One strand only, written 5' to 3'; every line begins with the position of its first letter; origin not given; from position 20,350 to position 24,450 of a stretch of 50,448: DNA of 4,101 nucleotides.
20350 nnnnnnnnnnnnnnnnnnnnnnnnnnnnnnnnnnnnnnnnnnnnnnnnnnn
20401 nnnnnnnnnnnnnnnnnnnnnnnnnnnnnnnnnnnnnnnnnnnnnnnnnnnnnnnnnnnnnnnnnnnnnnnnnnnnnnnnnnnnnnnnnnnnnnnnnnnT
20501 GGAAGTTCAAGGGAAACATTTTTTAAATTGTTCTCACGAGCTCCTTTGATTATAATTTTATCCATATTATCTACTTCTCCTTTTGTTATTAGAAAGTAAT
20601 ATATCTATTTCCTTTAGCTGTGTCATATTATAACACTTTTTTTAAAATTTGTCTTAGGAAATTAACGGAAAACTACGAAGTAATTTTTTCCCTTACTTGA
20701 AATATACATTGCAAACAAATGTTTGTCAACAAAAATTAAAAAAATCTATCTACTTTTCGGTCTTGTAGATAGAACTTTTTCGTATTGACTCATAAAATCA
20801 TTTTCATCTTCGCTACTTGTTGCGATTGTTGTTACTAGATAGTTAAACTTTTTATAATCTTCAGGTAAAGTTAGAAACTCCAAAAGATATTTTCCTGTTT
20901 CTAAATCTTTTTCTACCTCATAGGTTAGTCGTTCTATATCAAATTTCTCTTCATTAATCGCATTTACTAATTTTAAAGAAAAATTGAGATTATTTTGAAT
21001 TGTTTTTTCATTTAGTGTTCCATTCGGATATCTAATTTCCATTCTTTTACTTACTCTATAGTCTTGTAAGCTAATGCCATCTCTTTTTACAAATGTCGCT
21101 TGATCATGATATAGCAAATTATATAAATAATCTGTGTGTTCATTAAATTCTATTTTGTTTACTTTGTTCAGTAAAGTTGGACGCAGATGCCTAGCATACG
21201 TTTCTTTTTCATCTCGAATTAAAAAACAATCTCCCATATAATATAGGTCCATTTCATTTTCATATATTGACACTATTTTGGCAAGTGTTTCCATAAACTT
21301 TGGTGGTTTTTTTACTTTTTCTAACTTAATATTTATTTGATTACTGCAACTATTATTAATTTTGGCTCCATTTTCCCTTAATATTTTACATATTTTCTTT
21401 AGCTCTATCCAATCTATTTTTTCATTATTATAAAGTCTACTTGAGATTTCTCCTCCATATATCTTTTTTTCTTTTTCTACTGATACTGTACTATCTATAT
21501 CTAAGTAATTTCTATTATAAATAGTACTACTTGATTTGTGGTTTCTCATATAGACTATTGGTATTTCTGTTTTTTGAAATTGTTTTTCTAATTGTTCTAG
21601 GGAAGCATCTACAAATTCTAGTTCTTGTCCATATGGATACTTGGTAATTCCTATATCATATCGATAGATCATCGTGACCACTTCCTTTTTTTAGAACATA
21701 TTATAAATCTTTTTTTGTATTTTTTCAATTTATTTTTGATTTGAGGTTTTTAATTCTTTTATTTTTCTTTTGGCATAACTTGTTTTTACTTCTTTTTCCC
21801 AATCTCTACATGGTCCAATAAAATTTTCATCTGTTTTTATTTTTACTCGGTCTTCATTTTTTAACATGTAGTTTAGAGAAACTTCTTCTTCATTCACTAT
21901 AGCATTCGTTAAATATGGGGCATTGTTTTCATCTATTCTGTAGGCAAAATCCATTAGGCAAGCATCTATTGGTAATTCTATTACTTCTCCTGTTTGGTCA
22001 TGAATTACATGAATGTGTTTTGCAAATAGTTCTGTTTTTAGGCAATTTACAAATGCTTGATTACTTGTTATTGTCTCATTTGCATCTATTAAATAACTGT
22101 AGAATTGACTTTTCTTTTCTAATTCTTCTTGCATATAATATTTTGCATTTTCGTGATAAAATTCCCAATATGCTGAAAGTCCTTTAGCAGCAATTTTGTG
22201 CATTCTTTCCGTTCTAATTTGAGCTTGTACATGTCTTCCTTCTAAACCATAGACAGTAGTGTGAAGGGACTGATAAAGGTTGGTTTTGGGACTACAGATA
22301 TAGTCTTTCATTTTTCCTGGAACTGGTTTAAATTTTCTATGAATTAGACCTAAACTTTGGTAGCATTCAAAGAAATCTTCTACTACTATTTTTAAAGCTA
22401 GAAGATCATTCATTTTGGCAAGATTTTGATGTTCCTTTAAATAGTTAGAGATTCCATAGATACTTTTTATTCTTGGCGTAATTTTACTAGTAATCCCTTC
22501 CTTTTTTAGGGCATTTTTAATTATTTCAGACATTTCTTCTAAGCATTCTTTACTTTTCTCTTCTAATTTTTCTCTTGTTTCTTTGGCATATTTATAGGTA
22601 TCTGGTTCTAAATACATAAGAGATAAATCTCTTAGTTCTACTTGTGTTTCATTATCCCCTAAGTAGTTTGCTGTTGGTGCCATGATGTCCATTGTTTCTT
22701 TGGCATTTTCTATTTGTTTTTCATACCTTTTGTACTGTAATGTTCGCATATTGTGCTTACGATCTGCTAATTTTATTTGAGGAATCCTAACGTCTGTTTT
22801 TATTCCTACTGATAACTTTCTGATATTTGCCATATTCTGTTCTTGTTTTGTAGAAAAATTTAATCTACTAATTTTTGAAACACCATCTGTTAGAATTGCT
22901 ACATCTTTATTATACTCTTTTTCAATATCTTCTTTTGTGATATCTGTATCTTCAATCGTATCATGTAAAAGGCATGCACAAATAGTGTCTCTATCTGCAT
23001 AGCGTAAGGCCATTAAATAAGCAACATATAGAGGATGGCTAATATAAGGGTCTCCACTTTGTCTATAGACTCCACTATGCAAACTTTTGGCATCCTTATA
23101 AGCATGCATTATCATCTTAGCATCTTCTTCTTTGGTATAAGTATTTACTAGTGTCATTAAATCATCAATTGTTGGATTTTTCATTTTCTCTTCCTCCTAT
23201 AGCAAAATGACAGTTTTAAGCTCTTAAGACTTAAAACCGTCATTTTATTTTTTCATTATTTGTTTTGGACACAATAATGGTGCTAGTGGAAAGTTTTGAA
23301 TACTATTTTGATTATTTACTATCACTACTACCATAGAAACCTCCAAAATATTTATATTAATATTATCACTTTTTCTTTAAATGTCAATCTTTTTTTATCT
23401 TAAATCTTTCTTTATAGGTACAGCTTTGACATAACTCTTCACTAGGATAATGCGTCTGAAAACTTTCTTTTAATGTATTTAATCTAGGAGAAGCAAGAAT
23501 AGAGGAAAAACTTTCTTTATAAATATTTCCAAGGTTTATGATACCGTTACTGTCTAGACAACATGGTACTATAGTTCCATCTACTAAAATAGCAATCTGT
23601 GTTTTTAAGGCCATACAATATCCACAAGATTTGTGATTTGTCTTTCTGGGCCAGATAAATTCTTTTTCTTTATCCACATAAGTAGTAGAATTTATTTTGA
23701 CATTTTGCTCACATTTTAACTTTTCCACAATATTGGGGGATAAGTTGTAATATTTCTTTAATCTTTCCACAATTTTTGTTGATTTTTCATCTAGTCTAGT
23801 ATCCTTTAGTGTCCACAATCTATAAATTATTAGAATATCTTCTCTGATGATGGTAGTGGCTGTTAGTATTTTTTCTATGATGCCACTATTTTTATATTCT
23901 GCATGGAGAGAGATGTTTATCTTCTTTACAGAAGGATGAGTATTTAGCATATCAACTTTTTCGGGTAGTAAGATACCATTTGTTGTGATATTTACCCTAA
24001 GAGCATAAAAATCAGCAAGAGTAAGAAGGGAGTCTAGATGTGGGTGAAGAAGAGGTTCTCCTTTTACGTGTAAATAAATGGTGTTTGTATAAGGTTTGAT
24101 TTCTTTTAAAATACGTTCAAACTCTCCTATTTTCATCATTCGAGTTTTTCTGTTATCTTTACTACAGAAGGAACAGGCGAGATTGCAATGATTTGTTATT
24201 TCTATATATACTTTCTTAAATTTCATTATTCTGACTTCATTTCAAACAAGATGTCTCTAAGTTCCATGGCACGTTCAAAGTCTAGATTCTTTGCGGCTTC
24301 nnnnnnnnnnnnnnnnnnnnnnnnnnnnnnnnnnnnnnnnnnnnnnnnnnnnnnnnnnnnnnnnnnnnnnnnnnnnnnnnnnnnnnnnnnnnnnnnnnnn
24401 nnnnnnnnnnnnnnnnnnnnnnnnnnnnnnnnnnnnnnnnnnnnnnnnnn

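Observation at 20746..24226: uvrB and uvrA are separated by a radical-SAM / small-ORF / Rel-like / amidoligase-like block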

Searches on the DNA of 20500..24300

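Call 77: search_rna_families(source=window, start=20500, end=24300, threshold=evalue, max_evalue=1)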
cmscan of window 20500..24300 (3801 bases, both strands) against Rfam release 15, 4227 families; matches with E-value up to 1: 0.
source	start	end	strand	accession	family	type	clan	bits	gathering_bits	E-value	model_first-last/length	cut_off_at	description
